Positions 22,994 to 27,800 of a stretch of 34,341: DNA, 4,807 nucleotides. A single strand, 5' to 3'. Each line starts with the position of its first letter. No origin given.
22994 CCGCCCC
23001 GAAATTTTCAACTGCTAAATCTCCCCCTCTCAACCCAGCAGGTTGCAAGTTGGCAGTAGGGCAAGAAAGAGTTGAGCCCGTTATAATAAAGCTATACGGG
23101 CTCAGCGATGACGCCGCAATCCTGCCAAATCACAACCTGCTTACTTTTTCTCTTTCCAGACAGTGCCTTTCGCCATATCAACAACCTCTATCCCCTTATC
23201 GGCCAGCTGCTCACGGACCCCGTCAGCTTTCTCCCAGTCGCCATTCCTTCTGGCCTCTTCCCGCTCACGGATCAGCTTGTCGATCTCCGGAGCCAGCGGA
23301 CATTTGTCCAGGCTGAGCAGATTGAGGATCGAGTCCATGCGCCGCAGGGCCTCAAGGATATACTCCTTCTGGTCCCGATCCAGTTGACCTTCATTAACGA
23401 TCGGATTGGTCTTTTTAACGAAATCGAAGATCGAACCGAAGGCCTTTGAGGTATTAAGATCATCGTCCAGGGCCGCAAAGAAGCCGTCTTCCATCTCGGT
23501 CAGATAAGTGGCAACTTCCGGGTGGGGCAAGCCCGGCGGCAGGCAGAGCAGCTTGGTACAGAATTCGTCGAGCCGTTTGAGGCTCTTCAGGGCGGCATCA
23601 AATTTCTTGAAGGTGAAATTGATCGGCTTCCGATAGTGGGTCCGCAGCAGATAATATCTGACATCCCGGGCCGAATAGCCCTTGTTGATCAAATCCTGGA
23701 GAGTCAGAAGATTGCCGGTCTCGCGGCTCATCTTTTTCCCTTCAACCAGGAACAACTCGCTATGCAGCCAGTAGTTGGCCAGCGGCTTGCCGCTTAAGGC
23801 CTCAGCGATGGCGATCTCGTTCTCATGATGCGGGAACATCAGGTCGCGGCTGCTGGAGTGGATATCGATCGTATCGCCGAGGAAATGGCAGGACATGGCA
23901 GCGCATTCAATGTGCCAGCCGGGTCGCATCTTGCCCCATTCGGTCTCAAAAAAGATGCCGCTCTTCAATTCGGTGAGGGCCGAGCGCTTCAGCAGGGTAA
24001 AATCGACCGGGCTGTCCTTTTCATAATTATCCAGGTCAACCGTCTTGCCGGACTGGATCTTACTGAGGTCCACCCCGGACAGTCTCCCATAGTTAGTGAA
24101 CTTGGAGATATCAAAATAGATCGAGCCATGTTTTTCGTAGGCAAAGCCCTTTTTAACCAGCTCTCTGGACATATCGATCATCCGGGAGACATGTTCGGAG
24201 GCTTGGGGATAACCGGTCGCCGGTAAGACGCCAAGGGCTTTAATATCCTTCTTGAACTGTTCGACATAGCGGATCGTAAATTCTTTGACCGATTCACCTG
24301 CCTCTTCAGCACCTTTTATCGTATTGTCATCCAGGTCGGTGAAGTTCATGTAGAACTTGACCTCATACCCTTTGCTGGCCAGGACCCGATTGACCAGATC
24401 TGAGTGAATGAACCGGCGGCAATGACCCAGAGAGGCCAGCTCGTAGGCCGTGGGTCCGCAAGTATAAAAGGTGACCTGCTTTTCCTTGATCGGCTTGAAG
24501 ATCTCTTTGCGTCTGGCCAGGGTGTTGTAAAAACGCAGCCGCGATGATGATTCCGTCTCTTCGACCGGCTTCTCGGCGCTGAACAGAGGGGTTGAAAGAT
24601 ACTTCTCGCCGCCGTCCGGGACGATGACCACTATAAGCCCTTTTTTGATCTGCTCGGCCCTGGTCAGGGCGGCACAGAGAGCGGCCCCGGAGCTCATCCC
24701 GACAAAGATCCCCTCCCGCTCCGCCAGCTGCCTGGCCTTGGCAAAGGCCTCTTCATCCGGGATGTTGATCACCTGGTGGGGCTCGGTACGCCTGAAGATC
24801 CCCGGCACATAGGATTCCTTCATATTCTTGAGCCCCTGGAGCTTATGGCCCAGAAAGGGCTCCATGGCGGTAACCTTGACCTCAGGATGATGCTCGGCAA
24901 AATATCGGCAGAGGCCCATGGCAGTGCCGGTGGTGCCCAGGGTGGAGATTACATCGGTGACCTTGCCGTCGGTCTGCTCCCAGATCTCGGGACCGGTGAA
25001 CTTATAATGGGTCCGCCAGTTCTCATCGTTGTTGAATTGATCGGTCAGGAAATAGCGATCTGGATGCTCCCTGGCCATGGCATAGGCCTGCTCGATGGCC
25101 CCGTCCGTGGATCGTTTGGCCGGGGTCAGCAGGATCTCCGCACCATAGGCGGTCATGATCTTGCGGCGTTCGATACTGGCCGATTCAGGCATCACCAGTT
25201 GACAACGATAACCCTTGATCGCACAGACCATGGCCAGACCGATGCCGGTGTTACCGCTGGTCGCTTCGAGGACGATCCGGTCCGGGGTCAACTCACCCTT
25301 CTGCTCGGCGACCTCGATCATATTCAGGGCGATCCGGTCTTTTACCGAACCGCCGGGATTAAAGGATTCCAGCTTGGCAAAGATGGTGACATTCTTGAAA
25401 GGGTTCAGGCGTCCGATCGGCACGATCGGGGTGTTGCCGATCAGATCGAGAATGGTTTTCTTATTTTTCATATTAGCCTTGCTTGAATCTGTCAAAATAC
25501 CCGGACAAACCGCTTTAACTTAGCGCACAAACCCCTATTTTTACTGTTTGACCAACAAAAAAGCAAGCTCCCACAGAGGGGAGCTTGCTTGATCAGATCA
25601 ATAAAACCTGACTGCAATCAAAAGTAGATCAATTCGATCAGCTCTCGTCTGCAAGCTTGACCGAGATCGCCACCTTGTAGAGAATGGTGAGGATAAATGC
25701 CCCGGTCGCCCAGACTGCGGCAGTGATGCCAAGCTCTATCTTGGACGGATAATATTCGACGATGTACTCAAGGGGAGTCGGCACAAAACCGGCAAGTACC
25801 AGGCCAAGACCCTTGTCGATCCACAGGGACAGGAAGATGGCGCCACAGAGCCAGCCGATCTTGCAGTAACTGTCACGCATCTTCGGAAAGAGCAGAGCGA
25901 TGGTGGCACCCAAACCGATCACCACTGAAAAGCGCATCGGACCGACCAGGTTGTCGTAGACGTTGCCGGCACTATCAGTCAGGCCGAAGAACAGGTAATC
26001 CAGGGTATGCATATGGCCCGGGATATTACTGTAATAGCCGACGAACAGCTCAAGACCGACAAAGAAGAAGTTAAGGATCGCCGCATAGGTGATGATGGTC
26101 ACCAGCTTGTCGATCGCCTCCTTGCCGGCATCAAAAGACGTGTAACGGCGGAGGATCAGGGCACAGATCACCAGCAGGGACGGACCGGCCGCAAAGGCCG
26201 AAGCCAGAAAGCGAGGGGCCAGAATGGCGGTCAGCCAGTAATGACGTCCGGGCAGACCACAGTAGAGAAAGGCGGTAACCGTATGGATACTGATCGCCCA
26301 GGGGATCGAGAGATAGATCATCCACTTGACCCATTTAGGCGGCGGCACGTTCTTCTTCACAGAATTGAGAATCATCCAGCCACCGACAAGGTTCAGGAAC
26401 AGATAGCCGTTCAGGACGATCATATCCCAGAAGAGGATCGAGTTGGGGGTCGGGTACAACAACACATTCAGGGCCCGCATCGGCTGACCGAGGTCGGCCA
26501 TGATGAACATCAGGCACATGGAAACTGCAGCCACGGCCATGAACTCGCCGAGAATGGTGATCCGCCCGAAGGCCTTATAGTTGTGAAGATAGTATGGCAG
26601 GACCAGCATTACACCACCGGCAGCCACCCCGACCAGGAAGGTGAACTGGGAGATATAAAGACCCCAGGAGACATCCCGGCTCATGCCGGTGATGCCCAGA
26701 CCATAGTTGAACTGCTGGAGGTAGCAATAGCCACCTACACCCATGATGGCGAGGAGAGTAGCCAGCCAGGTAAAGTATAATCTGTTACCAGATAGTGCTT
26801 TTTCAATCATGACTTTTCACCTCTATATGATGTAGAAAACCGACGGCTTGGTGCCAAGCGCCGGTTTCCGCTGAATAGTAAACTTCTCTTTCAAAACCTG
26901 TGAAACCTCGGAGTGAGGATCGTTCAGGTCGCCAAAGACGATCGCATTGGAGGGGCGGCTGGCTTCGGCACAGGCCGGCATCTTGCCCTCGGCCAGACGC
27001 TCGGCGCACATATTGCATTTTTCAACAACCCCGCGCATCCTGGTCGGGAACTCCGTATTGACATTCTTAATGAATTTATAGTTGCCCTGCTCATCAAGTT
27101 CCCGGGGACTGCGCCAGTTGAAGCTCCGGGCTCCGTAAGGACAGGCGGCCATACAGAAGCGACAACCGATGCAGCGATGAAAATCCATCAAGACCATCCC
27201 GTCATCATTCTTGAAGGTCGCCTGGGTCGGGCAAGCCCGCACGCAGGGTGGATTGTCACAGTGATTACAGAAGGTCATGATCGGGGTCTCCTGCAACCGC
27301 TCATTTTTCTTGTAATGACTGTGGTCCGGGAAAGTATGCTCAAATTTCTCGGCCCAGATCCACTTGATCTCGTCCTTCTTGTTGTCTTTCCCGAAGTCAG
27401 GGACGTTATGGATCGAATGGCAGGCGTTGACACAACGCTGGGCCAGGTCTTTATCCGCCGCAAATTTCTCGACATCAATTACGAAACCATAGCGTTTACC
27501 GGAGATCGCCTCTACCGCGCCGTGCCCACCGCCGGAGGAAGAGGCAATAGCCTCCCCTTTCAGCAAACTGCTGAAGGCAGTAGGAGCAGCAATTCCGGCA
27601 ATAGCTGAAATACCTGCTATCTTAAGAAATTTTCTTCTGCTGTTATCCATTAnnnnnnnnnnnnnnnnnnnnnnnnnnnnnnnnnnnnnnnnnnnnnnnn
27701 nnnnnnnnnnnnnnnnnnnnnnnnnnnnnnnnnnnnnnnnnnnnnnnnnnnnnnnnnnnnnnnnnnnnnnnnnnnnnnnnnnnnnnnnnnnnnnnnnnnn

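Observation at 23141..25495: Single ORF fusing a cysteine synthase to a CysRS-like enzyme whose HIGH and KMSKS motifs read SLGH and KMSRE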

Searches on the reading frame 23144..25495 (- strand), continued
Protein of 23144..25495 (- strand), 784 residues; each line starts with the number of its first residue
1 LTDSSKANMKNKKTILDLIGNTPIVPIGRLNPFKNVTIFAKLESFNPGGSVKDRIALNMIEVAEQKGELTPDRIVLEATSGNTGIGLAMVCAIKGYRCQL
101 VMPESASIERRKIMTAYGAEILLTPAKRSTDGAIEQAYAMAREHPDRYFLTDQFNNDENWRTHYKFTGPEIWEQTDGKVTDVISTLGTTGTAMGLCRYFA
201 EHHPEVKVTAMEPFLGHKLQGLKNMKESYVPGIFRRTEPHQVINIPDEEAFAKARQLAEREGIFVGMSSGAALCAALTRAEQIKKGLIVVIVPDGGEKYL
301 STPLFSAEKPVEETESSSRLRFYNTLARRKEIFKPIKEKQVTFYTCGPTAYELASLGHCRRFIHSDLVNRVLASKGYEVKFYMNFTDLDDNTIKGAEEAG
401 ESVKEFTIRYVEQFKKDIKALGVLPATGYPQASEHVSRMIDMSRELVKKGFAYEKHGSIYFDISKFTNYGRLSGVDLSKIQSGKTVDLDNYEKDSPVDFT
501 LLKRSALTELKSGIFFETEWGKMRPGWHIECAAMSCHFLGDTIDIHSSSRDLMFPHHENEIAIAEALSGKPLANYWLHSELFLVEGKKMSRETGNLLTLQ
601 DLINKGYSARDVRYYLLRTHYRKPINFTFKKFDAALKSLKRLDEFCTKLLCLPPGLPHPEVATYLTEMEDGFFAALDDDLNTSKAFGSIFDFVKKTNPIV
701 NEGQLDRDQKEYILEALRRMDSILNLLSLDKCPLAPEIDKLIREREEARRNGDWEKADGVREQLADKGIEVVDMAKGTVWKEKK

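Call 34: list_cluster_members(proteins=[P0054, P0107, P0043, P0042, P0036, P0033, P0019, P0021, P0075, P0104])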
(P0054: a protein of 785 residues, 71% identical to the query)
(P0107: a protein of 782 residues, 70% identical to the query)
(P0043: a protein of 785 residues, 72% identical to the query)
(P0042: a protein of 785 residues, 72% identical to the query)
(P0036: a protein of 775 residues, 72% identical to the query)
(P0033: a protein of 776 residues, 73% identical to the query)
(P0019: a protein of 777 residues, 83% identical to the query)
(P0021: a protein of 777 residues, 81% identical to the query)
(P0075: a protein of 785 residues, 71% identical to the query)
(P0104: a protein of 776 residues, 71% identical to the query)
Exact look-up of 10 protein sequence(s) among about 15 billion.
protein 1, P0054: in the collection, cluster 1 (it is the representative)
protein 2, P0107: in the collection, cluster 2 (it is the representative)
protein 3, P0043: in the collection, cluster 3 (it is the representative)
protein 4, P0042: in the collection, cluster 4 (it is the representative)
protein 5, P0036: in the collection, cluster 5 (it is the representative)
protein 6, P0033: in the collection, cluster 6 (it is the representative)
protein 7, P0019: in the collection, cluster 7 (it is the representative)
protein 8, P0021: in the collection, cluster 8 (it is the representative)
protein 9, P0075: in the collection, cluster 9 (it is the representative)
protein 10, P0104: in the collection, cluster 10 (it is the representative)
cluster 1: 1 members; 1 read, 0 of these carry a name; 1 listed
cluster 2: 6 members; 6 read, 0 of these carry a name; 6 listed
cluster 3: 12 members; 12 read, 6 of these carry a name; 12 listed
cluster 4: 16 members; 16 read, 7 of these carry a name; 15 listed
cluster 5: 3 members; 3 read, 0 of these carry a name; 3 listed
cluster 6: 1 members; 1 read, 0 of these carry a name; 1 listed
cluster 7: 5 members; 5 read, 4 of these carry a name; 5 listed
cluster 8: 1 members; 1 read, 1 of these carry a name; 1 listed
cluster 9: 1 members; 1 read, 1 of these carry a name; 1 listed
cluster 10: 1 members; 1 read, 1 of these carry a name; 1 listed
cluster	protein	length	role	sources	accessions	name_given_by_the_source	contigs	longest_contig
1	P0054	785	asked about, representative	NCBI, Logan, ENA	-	-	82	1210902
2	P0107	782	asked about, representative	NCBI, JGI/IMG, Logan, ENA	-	-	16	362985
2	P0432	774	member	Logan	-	-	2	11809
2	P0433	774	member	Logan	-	-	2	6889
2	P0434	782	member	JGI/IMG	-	-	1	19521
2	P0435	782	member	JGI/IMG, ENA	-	-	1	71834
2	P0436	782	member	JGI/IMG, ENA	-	-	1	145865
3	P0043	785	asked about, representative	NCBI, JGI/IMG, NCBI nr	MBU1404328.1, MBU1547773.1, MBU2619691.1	MAG: cysteine--tRNA ligase [Proteobacteria bacterium] | cysteine--tRNA ligase [Pseudomonadota bacterium]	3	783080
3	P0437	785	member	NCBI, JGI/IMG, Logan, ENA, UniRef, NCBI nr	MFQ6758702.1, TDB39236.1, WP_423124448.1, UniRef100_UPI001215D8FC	MAG: cysteine--tRNA ligase [Deltaproteobacteria bacterium] | cysteinyl-tRNA synthetase | cysteine--tRNA ligase n=1 Tax=Hydrosulfovibrio ferrireducens TaxID=2934181 ...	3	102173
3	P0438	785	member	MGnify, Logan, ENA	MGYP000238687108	FL=1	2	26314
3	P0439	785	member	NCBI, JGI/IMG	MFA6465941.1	MAG: cysteine--tRNA ligase [Desulfurivibrionaceae bacterium]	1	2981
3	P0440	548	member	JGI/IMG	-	cysteinyl-tRNA synthetase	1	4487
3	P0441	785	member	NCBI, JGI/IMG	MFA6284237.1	MAG: cysteine--tRNA ligase [Desulfurivibrionaceae bacterium] | cysteinyl-tRNA synthetase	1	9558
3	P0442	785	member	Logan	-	-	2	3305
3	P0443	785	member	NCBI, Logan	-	-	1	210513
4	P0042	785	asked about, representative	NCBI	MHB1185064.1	MAG: cysteine--tRNA ligase [Desulfobulbia bacterium]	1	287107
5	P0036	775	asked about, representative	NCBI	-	-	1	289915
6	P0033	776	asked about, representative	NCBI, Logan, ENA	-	-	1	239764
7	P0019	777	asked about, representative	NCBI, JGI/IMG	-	-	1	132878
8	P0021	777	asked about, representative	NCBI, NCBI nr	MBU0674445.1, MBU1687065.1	MAG: cysteine--tRNA ligase [Proteobacteria bacterium] | cysteine--tRNA ligase [Pseudomonadota bacterium]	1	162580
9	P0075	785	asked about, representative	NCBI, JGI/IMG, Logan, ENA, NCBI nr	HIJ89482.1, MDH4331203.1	MAG: cysteine--tRNA ligase [Desulfobulbaceae bacterium] | cysteine--tRNA ligase [Desulfobulbaceae bacterium]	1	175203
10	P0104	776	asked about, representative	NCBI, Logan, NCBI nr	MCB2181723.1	MAG: cysteine--tRNA ligase [Desulfobulbaceae bacterium] | cysteine--tRNA ligase [Desulfobulbaceae bacterium]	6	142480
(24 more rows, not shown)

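Call 91: predict_structure(alignment_id=A1)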
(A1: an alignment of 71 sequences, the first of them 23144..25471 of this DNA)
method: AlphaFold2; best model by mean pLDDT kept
length: 776 residues; sequences in the alignment: 71
mean_pLDDT: 84.3   pTM: 0.75
mean pLDDT of the five models: 84.3, 83.5, 80.0, 79.4, 77.9
residues with pLDDT >= 90: 354; 70-90: 322; 50-70: 63; < 50: 37
segments of 3 or more residues with pLDDT < 50: 207-223, 292-308
pLDDT, mean of each block of 10 residues (from residue 1): 73 93 94 91 90 92 91 85 94 84 87 84 78 85 81 91 95 84 84 91 61 38 53 70 87 85 91 92 79 43 45 92 93 90 81 95 94 87 82 86 89 93 88 94 90 87 80 66 65 84 83 85 86 93 86 91 93 92 87 94 96 96 95 90 80 92 96 96 96 85 92 94 65 80 86 81 70 61
secondary structure, 60 per line:
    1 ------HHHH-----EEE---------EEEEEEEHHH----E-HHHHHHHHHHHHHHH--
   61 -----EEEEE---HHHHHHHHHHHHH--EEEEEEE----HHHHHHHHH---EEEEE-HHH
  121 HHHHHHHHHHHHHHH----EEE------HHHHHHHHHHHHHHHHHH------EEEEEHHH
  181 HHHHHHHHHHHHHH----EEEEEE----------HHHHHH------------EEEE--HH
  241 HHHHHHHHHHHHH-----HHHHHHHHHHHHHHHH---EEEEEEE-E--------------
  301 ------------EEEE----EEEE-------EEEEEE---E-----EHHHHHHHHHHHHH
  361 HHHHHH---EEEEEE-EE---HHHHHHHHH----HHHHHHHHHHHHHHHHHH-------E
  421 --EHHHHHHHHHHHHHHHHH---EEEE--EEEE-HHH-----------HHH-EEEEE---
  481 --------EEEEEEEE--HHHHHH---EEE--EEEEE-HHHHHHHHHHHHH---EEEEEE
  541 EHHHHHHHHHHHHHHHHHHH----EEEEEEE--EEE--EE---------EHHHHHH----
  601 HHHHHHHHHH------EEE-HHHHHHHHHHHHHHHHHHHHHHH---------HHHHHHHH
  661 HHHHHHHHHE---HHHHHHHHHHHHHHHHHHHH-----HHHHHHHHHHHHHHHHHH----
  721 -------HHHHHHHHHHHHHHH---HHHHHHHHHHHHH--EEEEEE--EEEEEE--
elements in order (helices of 4 or more, strands of 3 or more residues): H7-10 E16-18 E28-34 H44-58 E66-70 H74-86 E89-95 H100-108 E112-116 H118-135 E140-142 H149-166 E173-177 H178-194 E199-204 H215-220 E233-236 H239-253 H259-274 E278-284 E313-316 E321-324 E332-337 H348-366 E370-375 H382-390 H395-412 H424-440 E444-447 E450-453 E473-477 E489-496 H499-504 E508-510 E513-517 H519-531 E535-541 H542-560 E565-571 E574-576 H591-596 H601-610 E617-619 H621-643 H653-669 H674-693 H699-716 H728-742 H746-758 E761-766 E769-774

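Call 93: fold_search(model_id=the predicted structure, library=pdb)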
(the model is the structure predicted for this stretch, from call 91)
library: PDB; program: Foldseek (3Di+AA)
matches with E <= 10: 1916; with E <= 0.001: 754
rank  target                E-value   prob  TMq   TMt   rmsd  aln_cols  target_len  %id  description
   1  8qhp_A                2.4e-40  1.00  0.49  0.91   2.4       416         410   36  Cysteine tRNA ligase homodimer (released 2023-11-29)
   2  1u0b_B                5.5e-39  1.00  0.47  0.77   8.3       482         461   36  Crystal structure of cysteinyl-tRNA synthetase binary complex with tRNACys (released 2004-11-23)
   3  3tqo                  4.3e-35  1.00  0.46  0.90   3.6       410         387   34  Structure of the cysteinyl-tRNA synthetase (cysS) from Coxiella burnetii. (released 2011-09-28)
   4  1li5_A                7.6e-35  1.00  0.45  0.89   3.3       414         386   36  Crystal Structure of Cysteinyl-tRNA Synthetase (released 2002-04-26)
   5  6ujd                  2.3e-33  1.00  0.46  0.86   3.9       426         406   31  Crystal structure of Cysteine-tRNA ligase from Elizabethkingia sp. (released 2019-10-16)
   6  1li7_B                1.7e-32  1.00  0.44  0.90   3.5       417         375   34  Crystal Structure of Cysteinyl-tRNA Synthetase with Cysteine Substrate Bound (released 2002-04-26)
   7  9yrz_B                3.3e-32  1.00  0.47  0.84   3.2       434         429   28  Crystal structure of Cysteinyl-tRNA synthetase (CysRS) from Plasmodium falciparum in complex with AMP (released 2025-11-12)
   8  9ys2_A                3.7e-32  1.00  0.48  0.85   5.1       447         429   27  Crystal structure of Cysteinyl-tRNA synthetase (CysRS) from Plasmodium falciparum in complex with cysteinyl-AMP (released 2025-10-29)
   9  9ys2_B                3.9e-32  1.00  0.48  0.84   5.1       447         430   27  Crystal structure of Cysteinyl-tRNA synthetase (CysRS) from Plasmodium falciparum in complex with cysteinyl-AMP (released 2025-10-29)
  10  9yrx_A                8.9e-32  1.00  0.47  0.83   3.3       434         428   28  Crystal structure of Cysteinyl-tRNA synthetase (CysRS) from Plasmodium falciparum in complex with Cysteine (released 2025-11-05)
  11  1li5_B                1.2e-31  1.00  0.43  0.89   3.4       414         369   34  Crystal Structure of Cysteinyl-tRNA Synthetase (released 2002-04-26)
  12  3sp1_B                6.9e-31  1.00  0.44  0.76   8.0       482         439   27  Crystal structure of cysteinyl-tRNA synthetase (cysS) from Borrelia burgdorferi (released 2011-08-17)
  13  9yru_A                1.0e-30  1.00  0.47  0.83   3.3       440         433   27  Crystal structure of Apo Cysteinyl-tRNA synthetase (CysRS) from Plasmodium falciparum (Orthrhombic P form) (released 2025-10-29)
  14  9yru_B                4.5e-29  1.00  0.45  0.85   3.5       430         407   26  Crystal structure of Apo Cysteinyl-tRNA synthetase (CysRS) from Plasmodium falciparum (Orthrhombic P form) (released 2025-10-29)
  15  3sp1_A                8.5e-29  1.00  0.43  0.77   7.7       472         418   26  Crystal structure of cysteinyl-tRNA synthetase (cysS) from Borrelia burgdorferi (released 2011-08-17)
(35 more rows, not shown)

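Call 98: search_protein_families(library=ncbifam, proteins=[P0054, L014:5006-7264:+, L020:4227-6482:+], max_evalue=1e-30)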
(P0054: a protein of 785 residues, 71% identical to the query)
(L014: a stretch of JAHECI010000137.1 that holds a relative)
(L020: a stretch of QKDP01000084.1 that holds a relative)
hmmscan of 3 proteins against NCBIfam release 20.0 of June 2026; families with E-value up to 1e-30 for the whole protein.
P0054 (785 aa): 12 families
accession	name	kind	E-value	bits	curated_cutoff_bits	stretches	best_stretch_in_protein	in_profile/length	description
TIGR00435.1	cysS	equivalog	1.9e-126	422.9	340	1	318-779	1-464/466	cysteine--tRNA ligase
TIGR01136.1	cysKM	subfamily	9.8e-108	360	344.15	1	16-305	2-299/299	cysteine synthase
TIGR01138.1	cysM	equivalog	1.8e-107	359.2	394.2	1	15-305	2-290/290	cysteine synthase B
NF008735.0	PRK11761.1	equivalog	3.3e-99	331.9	413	1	13-306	4-295/296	cysteine synthase CysM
NF011108.0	PRK14536.1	equivalog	4.2e-97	326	780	1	317-646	2-339/490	cysteine--tRNA ligase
TIGR01139.1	cysK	equivalog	6.1e-95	317.9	350.95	1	17-305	3-298/298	cysteine synthase A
TIGR01137.1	cysta_beta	equivalog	1.5e-79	267.8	510.25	1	13-302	3-308/457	cystathionine beta-synthase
NF007989.0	PRK10717.1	equivalog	7.5e-78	261.9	387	1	13-306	6-319/334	cysteine synthase A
NF011107.0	PRK14534.1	equivalog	2.8e-66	224.5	744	1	337-775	20-475/481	cysteine--tRNA ligase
NF053679.1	CysteaSynCapA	equivalog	1.8e-61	207.7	600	1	11-302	6-317/329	cysteate synthase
TIGR03447.1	mycothiol_MshC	equivalog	3.2e-60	204.1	485.1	1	314-694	14-385/411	cysteine--1-D-myo-inosityl 2-amino-2-deoxy-alpha-D-glucopyranoside ligase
TIGR03945.1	PLP_SbnA_fam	equivalog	1.4e-58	198.4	349.95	1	16-302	2-297/304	2,3-diaminopropionate biosynthesis protein SbnA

L014:5006-7264:+ (753 aa): 12 families
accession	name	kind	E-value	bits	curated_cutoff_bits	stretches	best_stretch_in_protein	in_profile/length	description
TIGR00435.1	cysS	equivalog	6.2e-112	375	340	1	300-753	1-456/466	cysteine--tRNA ligase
TIGR01136.1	cysKM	subfamily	4.9e-111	370.8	344.15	1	3-292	2-299/299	cysteine synthase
TIGR01138.1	cysM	equivalog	2.1e-106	355.7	394.2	1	2-292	2-290/290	cysteine synthase B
TIGR01139.1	cysK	equivalog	3.3e-99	331.9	350.95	1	4-292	3-298/298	cysteine synthase A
NF008735.0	PRK11761.1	equivalog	4.1e-99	331.6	413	1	2-293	6-295/296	cysteine synthase CysM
NF011108.0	PRK14536.1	equivalog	2.5e-93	313.5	780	1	299-627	2-339/490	cysteine--tRNA ligase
TIGR01137.1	cysta_beta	equivalog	8.2e-91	304.9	510.25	1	2-289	5-308/457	cystathionine beta-synthase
NF007989.0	PRK10717.1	equivalog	3.1e-81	273.1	387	1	2-292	8-318/334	cysteine synthase A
NF053679.1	CysteaSynCapA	equivalog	3.7e-67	226.4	600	1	1-288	9-316/329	cysteate synthase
TIGR03945.1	PLP_SbnA_fam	equivalog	1.2e-65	221.6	349.95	1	3-289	2-297/304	2,3-diaminopropionate biosynthesis protein SbnA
TIGR03447.1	mycothiol_MshC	equivalog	2.8e-58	197.7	485.1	1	296-700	14-409/411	cysteine--1-D-myo-inosityl 2-amino-2-deoxy-alpha-D-glucopyranoside ligase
NF011107.0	PRK14534.1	equivalog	3e-55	188.1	744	1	300-751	3-469/481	cysteine--tRNA ligase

L020:4227-6482:+ (752 aa): 12 families
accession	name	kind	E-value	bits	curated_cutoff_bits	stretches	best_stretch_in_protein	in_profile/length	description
TIGR01136.1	cysKM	subfamily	2.5e-110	368.5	344.15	1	4-292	3-299/299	cysteine synthase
TIGR01138.1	cysM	equivalog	9.8e-107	356.8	394.2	1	2-292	2-290/290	cysteine synthase B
TIGR01139.1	cysK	equivalog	4.4e-98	328.2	350.95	1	4-292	3-298/298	cysteine synthase A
NF008735.0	PRK11761.1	equivalog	5.6e-98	327.8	413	1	2-293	6-295/296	cysteine synthase CysM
TIGR01137.1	cysta_beta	equivalog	1.3e-87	294.4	510.25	1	1-289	4-308/457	cystathionine beta-synthase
TIGR00435.1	cysS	equivalog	1e-86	291.9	340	1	300-752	1-456/466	cysteine--tRNA ligase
NF007989.0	PRK10717.1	equivalog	1e-85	287.8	387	1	2-292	8-318/334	cysteine synthase A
TIGR03945.1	PLP_SbnA_fam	equivalog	6.8e-67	225.7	349.95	1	3-289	2-297/304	2,3-diaminopropionate biosynthesis protein SbnA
NF011108.0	PRK14536.1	equivalog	2.3e-65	221.3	780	1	299-752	2-480/490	cysteine--tRNA ligase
NF053679.1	CysteaSynCapA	equivalog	4e-65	219.8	600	1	1-288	9-316/329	cysteate synthase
NF011107.0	PRK14534.1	equivalog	2.1e-40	139.1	744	1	319-750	20-469/481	cysteine--tRNA ligase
TIGR03447.1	mycothiol_MshC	equivalog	7.4e-39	133.7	485.1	1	297-649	15-368/411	cysteine--1-D-myo-inosityl 2-amino-2-deoxy-alpha-D-glucopyranoside ligase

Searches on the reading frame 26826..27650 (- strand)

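Call 15: search_protein_families(library=pfam, proteins=[window:26826-27650:-], max_evalue=0.001)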
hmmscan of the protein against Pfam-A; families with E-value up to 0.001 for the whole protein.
window:26826-27650:- (275 aa): 12 families
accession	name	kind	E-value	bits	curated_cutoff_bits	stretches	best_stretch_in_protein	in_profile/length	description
PF13247.11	Fer4_11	-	1.7e-18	67.1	26.2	2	127-181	9-65/100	4Fe-4S dicluster domain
PF12838.12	Fer4_7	-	1.9e-09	38.3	27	1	159-216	1-42/52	4Fe-4S dicluster domain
PF13183.11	Fer4_8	-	3.6e-07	31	27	1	158-216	3-58/68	4Fe-4S dicluster domain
PF13237.11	Fer4_10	-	7.3e-07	29.5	25.5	2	128-171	9-53/53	4Fe-4S dicluster domain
PF12837.12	Fer4_6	-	7.9e-07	29.2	25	1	158-174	7-23/24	4Fe-4S binding domain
PF00037.32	Fer4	-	3.2e-06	27.1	21.1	1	156-175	4-23/24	4Fe-4S binding domain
PF13187.11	Fer4_9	-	3e-05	24.4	27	1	128-174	2-51/52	4Fe-4S dicluster domain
PF12797.12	Fer4_2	-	6.7e-05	23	24.5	1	152-172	2-22/22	4Fe-4S binding domain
PF25160.1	LdpA_Fe-S-bd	-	0.00027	21.1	27.6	1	131-173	5-41/49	LdpA Fe-S cluster-binding domain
PF12800.12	Fer4_4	-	0.00064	20.3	24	1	158-173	2-17/17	4Fe-4S binding domain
PF14697.11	Fer4_21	-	0.00095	19.7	35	1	128-172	8-53/59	4Fe-4S dicluster domain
PF13534.11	Fer4_17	-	0.00099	20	22.2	0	159-216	1-50/61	4Fe-4S dicluster domain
